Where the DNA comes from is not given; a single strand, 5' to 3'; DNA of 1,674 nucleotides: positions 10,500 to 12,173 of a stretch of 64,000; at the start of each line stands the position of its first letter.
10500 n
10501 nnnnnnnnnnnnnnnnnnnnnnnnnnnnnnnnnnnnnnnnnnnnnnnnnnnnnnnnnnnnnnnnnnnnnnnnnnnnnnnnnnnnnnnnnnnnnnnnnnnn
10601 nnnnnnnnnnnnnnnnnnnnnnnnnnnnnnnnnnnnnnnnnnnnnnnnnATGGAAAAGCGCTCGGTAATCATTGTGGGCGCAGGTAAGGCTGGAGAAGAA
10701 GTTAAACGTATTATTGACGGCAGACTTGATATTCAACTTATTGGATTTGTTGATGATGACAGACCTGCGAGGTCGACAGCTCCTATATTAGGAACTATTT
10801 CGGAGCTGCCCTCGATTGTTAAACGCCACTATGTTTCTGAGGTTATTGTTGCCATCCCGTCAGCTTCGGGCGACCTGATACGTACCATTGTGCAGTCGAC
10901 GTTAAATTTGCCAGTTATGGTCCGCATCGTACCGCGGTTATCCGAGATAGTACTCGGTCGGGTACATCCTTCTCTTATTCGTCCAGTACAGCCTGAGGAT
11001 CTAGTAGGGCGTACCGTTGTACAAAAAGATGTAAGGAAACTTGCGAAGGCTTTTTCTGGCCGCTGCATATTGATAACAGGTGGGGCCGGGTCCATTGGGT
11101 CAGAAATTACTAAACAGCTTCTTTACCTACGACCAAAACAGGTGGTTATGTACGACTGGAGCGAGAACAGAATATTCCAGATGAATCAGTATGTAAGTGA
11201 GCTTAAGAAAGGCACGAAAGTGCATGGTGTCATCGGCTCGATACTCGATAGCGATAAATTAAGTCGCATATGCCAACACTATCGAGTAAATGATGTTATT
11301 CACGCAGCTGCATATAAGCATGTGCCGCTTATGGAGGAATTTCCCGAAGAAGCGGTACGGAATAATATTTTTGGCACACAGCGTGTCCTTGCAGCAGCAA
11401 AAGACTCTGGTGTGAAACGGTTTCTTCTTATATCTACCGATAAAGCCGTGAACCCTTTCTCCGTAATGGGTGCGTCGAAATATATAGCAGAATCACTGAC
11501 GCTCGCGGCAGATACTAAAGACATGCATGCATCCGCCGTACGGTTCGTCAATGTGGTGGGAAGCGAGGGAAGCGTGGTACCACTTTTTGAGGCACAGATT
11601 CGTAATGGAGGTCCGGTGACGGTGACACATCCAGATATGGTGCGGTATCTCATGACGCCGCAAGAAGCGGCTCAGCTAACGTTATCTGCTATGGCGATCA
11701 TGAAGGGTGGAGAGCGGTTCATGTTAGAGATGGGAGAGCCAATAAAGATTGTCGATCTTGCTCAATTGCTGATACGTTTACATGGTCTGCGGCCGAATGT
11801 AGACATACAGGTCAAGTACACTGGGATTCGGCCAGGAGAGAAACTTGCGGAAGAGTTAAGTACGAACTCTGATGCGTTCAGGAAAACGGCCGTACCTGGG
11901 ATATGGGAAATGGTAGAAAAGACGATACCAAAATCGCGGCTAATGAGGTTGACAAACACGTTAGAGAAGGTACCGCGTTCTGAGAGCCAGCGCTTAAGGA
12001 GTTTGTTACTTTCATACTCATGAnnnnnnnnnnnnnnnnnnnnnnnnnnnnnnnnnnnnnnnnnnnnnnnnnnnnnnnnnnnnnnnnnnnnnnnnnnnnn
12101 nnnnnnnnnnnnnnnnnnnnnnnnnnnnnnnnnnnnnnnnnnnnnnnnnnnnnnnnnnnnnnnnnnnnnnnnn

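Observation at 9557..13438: Bacillosamine-type (2,4-diamino-2,4,6-trideoxyhexose) precursor module arranged divergently, plus matching PglC-like initiator, flippase and Wzy_C/PglL-like protein elsewhere in the locus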

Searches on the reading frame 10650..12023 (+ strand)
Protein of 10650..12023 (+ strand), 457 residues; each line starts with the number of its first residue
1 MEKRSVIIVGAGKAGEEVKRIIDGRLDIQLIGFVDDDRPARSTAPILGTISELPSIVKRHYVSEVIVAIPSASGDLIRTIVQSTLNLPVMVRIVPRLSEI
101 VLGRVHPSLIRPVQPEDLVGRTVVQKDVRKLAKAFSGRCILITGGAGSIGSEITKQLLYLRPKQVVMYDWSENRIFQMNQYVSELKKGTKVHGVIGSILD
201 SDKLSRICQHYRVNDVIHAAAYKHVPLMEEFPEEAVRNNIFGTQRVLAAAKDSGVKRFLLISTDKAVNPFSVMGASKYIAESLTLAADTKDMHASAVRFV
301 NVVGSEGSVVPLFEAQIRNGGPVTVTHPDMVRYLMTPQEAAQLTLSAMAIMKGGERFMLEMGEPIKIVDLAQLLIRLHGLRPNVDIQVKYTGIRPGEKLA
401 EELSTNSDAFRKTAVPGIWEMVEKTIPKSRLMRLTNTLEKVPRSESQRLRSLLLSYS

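Call 4: search_protein_families(library=pfam, proteins=[window:10650-12023:+], max_evalue=0.01)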
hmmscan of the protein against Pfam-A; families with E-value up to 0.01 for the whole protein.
window:10650-12023:+ (457 aa): 11 families
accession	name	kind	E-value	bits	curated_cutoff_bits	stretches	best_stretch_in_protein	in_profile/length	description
PF02719.21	Polysacc_synt_2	-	3.3e-103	345.4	20.2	1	140-419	1-289/293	Polysaccharide biosynthesis protein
PF01370.27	Epimerase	-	6.3e-23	81.9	20.9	1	140-327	1-203/240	NAD dependent epimerase/dehydratase family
PF16363.11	GDP_Man_Dehyd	-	2.3e-18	67.2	27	1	141-265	1-131/332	GDP-mannose 4,6 dehydratase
PF01073.25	3Beta_HSD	-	3.7e-14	52.9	22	1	141-270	1-123/280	3-beta hydroxysteroid dehydrogenase/isomerase family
PF13727.12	CoA_binding_3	-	8.6e-13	49.1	25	1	6-95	80-175/175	CoA-binding domain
PF04321.23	RmlD_sub_bind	-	2.8e-09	36.9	27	1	140-265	3-103/287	RmlD substrate binding domain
PF08659.16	KR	-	2.9e-06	27.7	22.6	1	140-263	3-136/180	KR domain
PF17836.7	PglD_N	-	3e-06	28.1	23.4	1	6-69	2-65/78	PglD N-terminal domain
PF13460.12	NAD_binding_10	-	3.2e-06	27.6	27.2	1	144-268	1-103/184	NAD(P)H-binding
PF07993.18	NAD_binding_4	-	4e-06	26.6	20.1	1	142-275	1-148/258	Male sterility protein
PF00106.31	adh_short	-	0.00014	21.8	26.6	1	139-237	2-102/195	short chain dehydrogenase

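Call 10: search_protein_families(library=ncbifam, proteins=[window:10650-12023:+], max_evalue=0.001)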
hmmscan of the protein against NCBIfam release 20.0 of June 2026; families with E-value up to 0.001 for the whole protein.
window:10650-12023:+ (457 aa): 27 families (the best 25 are shown)
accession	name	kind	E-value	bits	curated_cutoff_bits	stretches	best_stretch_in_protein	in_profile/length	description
TIGR03589.1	PseB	equivalog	4.6e-59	200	407.75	1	135-414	2-272/324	UDP-N-acetylglucosamine 4,6-dehydratase (inverting)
TIGR04130.1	FnlA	equivalog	1.2e-40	139.5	730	1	135-406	2-267/337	UDP-N-acetylglucosamine 4,6-dehydratase/5-epimerase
TIGR01179.1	galE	equivalog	3.9e-17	62.1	262.3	1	140-306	2-180/332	UDP-glucose 4-epimerase GalE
TIGR01181.1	dTDP_gluc_dehyt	equivalog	6e-15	55.1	365.1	1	140-266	2-128/321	dTDP-glucose 4,6-dehydratase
TIGR03025.1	EPS_sugtrans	subfamily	3.8e-13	49.5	295.55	1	3-114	125-241/445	exopolysaccharide biosynthesis polyprenyl glycosylphosphotransferase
TIGR03023.1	WcaJ_sugtrans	equivalog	9.5e-13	48.2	410.75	1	2-104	128-236/453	undecaprenyl-phosphate glucose phosphotransferase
TIGR04180.1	EDH_00030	hypoth_equivalog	1.2e-11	44.2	475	1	140-265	1-123/297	NAD-dependent 4,6-dehydratase LegB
NF007956.0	PRK10675.1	subfamily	9.5e-11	41.4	394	1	140-263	3-124/338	UDP-glucose 4-epimerase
TIGR01214.1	rmlD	equivalog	1.6e-10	40.5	224.05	1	140-289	2-140/285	dTDP-4-dehydrorhamnose reductase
TIGR02622.1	CDP_4_6_dhtase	equivalog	9e-09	34.9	278.45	1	135-267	2-133/352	CDP-glucose 4,6-dehydratase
TIGR03466.1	HpnA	hypoth_equivalog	6.1e-08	31.9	367.65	1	139-266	2-116/327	hopanoid-associated sugar epimerase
NF041293.1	G6PDh_Azf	equivalog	9.4e-08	31.8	400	1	139-271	4-123/252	NAD-dependent glucose-6-phosphate dehydrogenase Azf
NF042422.1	oxyalk_red_OleD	equivalog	1e-07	31.7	580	1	140-264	3-111/329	2-alkyl-3-oxoalkanoate reductase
NF007490.0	PRK10084.1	subfamily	1.4e-07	30.9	649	1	140-252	3-113/361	dTDP-glucose 4,6-dehydratase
NF045894.1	PKS_plus_SDR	equivalog_domain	1.6e-07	29.3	1740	1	115-286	1133-1313/1515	type I polyketide synthase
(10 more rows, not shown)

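Call 13: search_solved_structures(query=window:10650-12023:+, max_evalue=1e-10, show_alignments=2)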
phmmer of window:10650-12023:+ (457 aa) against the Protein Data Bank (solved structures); distinct sequences matched with E-value up to 1e-10: 13.
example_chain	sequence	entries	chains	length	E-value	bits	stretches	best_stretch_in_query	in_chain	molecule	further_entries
5bju_A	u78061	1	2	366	7.1e-74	252.5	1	111-408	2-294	WlaL protein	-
5bjw_A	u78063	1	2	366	2.6e-73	250.6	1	111-408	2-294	WlaL protein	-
5bjx_A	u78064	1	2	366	3.5e-73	250.2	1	111-408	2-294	WlaL protein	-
5bjy_A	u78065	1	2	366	4.8e-73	249.7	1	111-408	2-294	WlaL protein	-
5bjv_A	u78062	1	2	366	2.4e-72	247.4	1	111-408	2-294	WlaL protein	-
6bwc_A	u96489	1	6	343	1.6e-48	168.9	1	135-419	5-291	Polysaccharide biosynthesis protein CapD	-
3vvb_A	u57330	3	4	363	6.6e-40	140.6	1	131-408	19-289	CapE | Capsular polysaccharide synthesis enzyme Cap8E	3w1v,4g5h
3vvc_A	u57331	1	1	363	2.4e-39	138.7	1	131-408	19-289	Capsular polysaccharide synthesis enzyme Cap8E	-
4j2o_A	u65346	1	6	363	1.1e-38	136.5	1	134-406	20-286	UDP-N-acetylglucosamine 4,6-dehydratase/5-epimerase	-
2gn4_A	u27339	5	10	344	1.8e-35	126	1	136-405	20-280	UDP-GlcNAc C6 dehydratase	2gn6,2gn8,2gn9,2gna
3pvz_A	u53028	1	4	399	5.9e-28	101.2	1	128-376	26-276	UDP-N-acetylglucosamine 4,6-dehydratase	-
4tqg_A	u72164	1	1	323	2.9e-25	92.3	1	137-417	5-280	Putative dTDP-d-glucose 4 6-dehydratase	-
3nkl_A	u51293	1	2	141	1e-14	57.6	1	3-126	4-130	UDP-D-quinovosamine 4-dehydrogenase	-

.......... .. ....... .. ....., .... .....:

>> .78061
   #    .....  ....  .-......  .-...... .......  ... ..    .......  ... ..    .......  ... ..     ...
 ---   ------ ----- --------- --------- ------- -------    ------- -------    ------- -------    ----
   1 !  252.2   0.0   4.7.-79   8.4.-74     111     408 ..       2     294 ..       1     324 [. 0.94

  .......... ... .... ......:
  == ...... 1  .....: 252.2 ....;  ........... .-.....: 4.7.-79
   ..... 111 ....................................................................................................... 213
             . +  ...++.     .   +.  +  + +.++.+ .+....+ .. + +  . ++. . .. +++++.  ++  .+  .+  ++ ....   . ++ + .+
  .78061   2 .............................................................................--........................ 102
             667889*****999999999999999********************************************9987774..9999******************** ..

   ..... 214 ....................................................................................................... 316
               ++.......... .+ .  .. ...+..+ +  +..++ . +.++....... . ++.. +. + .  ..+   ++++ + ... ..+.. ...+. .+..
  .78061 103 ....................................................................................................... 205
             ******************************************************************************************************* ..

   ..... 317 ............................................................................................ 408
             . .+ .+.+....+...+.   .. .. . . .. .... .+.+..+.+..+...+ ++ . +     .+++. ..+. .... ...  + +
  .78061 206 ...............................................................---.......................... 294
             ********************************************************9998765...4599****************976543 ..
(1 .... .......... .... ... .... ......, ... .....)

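Call 17: find_related_loci(query=window:10650-12023:+, collection=genome_contigs, flank=8000)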
Query window:10650-12023:+ (457 aa) in genome_contigs; peptide patterns used: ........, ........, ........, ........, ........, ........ (x = any residue, [..] = any of these).
598 stretches matched a pattern (row limit reached: there are more); 2 encode a relative of the query (tblastn E <= 1e-3); 2 distinct loci.
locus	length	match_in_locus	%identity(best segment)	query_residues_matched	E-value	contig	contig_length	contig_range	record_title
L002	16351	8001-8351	33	141-263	4e-9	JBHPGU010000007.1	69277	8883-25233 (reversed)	Candidatus Omnitrophota bacterium isolate SAG AM-311-N09 NODE_7_length_69277_cov_30.380919, whole genome shotgun sequenc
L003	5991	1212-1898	25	129-332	9e-9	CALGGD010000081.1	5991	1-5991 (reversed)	MAG TPA_asm: uncultured Oxalobacter sp. isolate ERR1278072_bin.5_CONCOCT_v1.1_MAG genome assembly, contig: ERZ842375.123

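Call 22: find_homologous_proteins(query=window:10650-12023:+, max_evalue=1e-30)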
Query window:10650-12023:+ (457 aa): 7998 proteins with E <= 1e-30 among 8000 candidates; the best 120 are listed.
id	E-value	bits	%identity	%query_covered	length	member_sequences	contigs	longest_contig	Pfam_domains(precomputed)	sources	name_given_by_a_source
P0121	1.1e-293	991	100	100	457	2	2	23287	PF08659.17,PF17836.8,PF13727.13,PF04321.24,PF16363.12,PF02719.22,PF01073.26,PF07993.19,PF13460.13,PF01370.28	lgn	-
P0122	2.0e-159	549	54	99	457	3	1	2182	PF17836.8,PF13727.13,PF04321.24,PF16363.12,PF02719.22,PF01073.26,PF01370.28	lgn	-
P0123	6.4e-116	406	47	94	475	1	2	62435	PF08659.17,PF13727.13,PF04321.24,PF16363.12,PF02719.22,PF01073.26,PF01118.31,PF01370.28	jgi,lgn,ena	-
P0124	1.3e-115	405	48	91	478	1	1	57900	PF08659.17,PF17836.8,PF13727.13,PF04321.24,PF16363.12,PF02719.22,PF01073.26,PF07993.19,PF01118.31,PF00106.32,PF01370.28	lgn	-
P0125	1.9e-115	404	46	99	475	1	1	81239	PF13727.13,PF04321.24,PF16363.12,PF02719.22,PF01073.26,PF13460.13,PF01370.28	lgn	-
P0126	9.2e-114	399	45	100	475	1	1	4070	PF17836.8,PF13727.13,PF04321.24,PF16363.12,PF02719.22,PF01073.26,PF01370.28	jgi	-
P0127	2.5e-113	397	46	99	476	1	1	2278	PF13727.13,PF04321.24,PF16363.12,PF02719.22,PF01073.26,PF01370.28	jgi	jgi:FlaA1/EpsC-like NDP-sugar epimerase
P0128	2.8e-113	397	46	98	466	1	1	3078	PF01408.29,PF13727.13,PF04321.24,PF16363.12,PF02719.22,PF01073.26,PF01370.28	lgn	-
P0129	4.0e-112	393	46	96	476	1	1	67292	PF13727.13,PF04321.24,PF16363.12,PF02719.22,PF01073.26,PF07993.19,PF01370.28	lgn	-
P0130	1.5e-111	391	48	90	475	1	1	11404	PF08659.17,PF13727.13,PF04321.24,PF16363.12,PF02719.22,PF01073.26,PF13460.13,PF00106.32,PF01370.28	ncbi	ncbi:MAG TPA: nucleoside-diphosphate sugar epimerase/dehydratase [Polyangiales bacterium]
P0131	2.7e-111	391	50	88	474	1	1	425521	PF02629.26,PF13727.13,PF04321.24,PF16363.12,PF02719.22,PF01073.26,PF22674.3,PF00106.32,PF01370.28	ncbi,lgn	-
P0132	6.4e-111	389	46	96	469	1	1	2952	PF13727.13,PF04321.24,PF16363.12,PF02719.22,PF01073.26,PF07993.19,PF01370.28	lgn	-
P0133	7.1e-111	389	49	90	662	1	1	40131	PF13727.13,PF04321.24,PF16363.12,PF02719.22,PF01073.26,PF00106.32,PF01370.28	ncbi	ncbi:MAG: polysaccharide biosynthesis protein [Thermacetogeniaceae bacterium]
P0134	5.5e-110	386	46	96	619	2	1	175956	PF02629.26,PF08659.17,PF13727.13,PF04321.24,PF16363.12,PF02719.22,PF01073.26,PF13460.13,PF00106.32,PF01370.28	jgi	-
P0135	7.8e-110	386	46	96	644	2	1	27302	PF13727.13,PF04321.24,PF16363.12,PF02719.22,PF01073.26,PF00106.32,PF01370.28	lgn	-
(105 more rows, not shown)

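Call 23: find_encoding_contigs(protein=P0123, flank=7000, max_places=1)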
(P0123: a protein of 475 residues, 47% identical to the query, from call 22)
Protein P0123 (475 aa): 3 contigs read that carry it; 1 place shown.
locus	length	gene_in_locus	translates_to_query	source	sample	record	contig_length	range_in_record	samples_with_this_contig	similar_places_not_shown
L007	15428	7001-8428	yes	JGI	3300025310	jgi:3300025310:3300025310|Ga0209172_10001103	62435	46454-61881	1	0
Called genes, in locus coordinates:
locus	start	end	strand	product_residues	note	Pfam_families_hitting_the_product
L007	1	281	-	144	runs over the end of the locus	-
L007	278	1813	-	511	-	-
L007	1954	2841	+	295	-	PF01408:GFO_IDH_MocA, PF02894:GFO_IDH_MocA_C (weak), PF22725:GFO_IDH_MocA_C3 (weak)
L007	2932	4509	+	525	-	PF01943:Polysacc_synt, PF13440:Polysacc_synt_3, PF03023:MurJ (weak), PF01554:MatE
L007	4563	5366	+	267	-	PF13489:Methyltransf_23, PF08241:Methyltransf_11, PF08242:Methyltransf_12, PF01209:Ubie_methyltran (weak), PF13649:Methyltransf_25, PF13847:Methyltransf_31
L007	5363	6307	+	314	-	PF00535:Glycos_transf_2, PF13641:Glyco_tranf_2_3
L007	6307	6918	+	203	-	PF03848:TehB (weak), PF13489:Methyltransf_23, PF05175:MTS (weak), PF08241:Methyltransf_11, PF08242:Methyltransf_12, PF13649:Methyltransf_25, PF13847:Methyltransf_31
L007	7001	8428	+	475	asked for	PF01118:Semialdhyde_dh (faint), PF13727:CoA_binding_3, PF01073:3Beta_HSD, PF01370:Epimerase, PF02719:Polysacc_synt_2, PF04321:RmlD_sub_bind, PF08659:KR (weak), PF16363:GDP_Man_Dehyd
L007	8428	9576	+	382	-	PF01041:DegT_DnrJ_EryC1, PF00155:Aminotran_1_2, PF01053:Cys_Met_Meta_PP, PF01212:Beta_elim_lyase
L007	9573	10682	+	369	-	PF13477:Glyco_trans_4_2, PF13439:Glyco_transf_4, PF13579:Glyco_trans_4_4, PF00534:Glycos_transf_1, PF13692:Glyco_trans_1_4, PF13524:Glyco_trans_1_2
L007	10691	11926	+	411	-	PF13439:Glyco_transf_4, PF13579:Glyco_trans_4_4, PF00534:Glycos_transf_1, PF13692:Glyco_trans_1_4, PF13524:Glyco_trans_1_2 (weak)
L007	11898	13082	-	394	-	PF13477:Glyco_trans_4_2 (weak), PF13439:Glyco_transf_4, PF13579:Glyco_trans_4_4, PF00534:Glycos_transf_1, PF13692:Glyco_trans_1_4, PF13524:Glyco_trans_1_2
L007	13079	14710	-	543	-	-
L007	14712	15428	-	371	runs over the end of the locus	PF13439:Glyco_transf_4, PF13579:Glyco_trans_4_4, PF20706:GT4-conflict, PF00534:Glycos_transf_1, PF13692:Glyco_trans_1_4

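Call 24: find_encoding_contigs(protein=P0125, flank=7000, max_places=1)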
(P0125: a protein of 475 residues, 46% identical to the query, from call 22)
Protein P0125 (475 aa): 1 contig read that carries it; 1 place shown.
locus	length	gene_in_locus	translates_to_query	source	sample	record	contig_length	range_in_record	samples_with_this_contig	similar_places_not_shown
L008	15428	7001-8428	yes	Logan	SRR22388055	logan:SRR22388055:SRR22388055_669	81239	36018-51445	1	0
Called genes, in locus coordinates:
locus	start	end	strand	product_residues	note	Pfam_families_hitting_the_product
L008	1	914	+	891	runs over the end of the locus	PF11913:DUF3431, PF04724:Glyco_transf_17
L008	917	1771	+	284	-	PF05050:Methyltransf_21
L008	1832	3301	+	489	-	PF13578:Methyltransf_24, PF01531:Glyco_transf_11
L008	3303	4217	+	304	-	PF01073:3Beta_HSD, PF01370:Epimerase, PF02719:Polysacc_synt_2 (weak), PF04321:RmlD_sub_bind, PF16363:GDP_Man_Dehyd, PF13460:NAD_binding_10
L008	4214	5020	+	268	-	PF00535:Glycos_transf_2, PF10111:Glyco_tranf_2_2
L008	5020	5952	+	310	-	PF00535:Glycos_transf_2, PF13641:Glyco_tranf_2_3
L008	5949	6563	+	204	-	PF13489:Methyltransf_23 (weak), PF03848:TehB (weak), PF08241:Methyltransf_11 (weak), PF08242:Methyltransf_12 (weak), PF13649:Methyltransf_25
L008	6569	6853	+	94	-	-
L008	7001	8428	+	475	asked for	PF13727:CoA_binding_3, PF01073:3Beta_HSD, PF01370:Epimerase, PF02719:Polysacc_synt_2, PF04321:RmlD_sub_bind, PF16363:GDP_Man_Dehyd, PF13460:NAD_binding_10 (faint)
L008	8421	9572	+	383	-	PF01041:DegT_DnrJ_EryC1, PF00155:Aminotran_1_2 (weak), PF01053:Cys_Met_Meta_PP, PF01212:Beta_elim_lyase (weak)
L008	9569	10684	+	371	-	PF13477:Glyco_trans_4_2, PF13439:Glyco_transf_4, PF13579:Glyco_trans_4_4 (weak), PF00534:Glycos_transf_1, PF13692:Glyco_trans_1_4, PF13524:Glyco_trans_1_2 (weak)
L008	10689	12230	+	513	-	-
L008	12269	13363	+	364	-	PF02350:Epimerase_2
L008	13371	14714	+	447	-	PF13579:Glyco_trans_4_4, PF13439:Glyco_transf_4, PF13692:Glyco_trans_1_4 (weak)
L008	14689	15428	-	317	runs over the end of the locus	PF13439:Glyco_transf_4, PF00534:Glycos_transf_1, PF13692:Glyco_trans_1_4, PF13524:Glyco_trans_1_2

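Call 25: find_encoding_contigs(protein=P0124, flank=7000, max_places=1)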
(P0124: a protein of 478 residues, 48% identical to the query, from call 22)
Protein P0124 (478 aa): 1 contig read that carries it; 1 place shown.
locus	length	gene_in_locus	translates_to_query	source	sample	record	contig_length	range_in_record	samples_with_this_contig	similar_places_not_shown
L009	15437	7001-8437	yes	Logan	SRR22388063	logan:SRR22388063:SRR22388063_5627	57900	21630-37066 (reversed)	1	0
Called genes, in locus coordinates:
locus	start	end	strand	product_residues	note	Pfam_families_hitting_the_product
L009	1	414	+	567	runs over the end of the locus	PF11913:DUF3431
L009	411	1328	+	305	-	PF04724:Glyco_transf_17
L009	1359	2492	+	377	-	-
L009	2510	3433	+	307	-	PF01531:Glyco_transf_11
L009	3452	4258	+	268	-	PF00535:Glycos_transf_2, PF10111:Glyco_tranf_2_2, PF13641:Glyco_tranf_2_3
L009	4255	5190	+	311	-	PF00535:Glycos_transf_2, PF13641:Glyco_tranf_2_3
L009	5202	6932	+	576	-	PF13537:GATase_7 (weak)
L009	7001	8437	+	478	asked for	PF13727:CoA_binding_3, PF00106:adh_short (weak), PF04321:RmlD_sub_bind, PF08659:KR (weak), PF01073:3Beta_HSD (weak), PF01370:Epimerase, PF02719:Polysacc_synt_2, PF16363:GDP_Man_Dehyd, +3 more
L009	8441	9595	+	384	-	PF01041:DegT_DnrJ_EryC1, PF00155:Aminotran_1_2, PF01053:Cys_Met_Meta_PP, PF01212:Beta_elim_lyase (weak)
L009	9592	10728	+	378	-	PF13439:Glyco_transf_4, PF13477:Glyco_trans_4_2, PF13579:Glyco_trans_4_4, PF00534:Glycos_transf_1, PF13692:Glyco_trans_1_4, PF13524:Glyco_trans_1_2 (weak)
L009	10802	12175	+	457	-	PF13439:Glyco_transf_4, PF13579:Glyco_trans_4_4, PF13692:Glyco_trans_1_4 (faint)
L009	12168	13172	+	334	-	PF00535:Glycos_transf_2, PF13641:Glyco_tranf_2_3, PF13632:Glyco_trans_2_3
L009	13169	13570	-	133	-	-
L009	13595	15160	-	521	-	PF20176:DUF6541 (weak)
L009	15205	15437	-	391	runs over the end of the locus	PF13439:Glyco_transf_4, PF20706:GT4-conflict, PF00534:Glycos_transf_1, PF13692:Glyco_trans_1_4, PF13524:Glyco_trans_1_2 (weak)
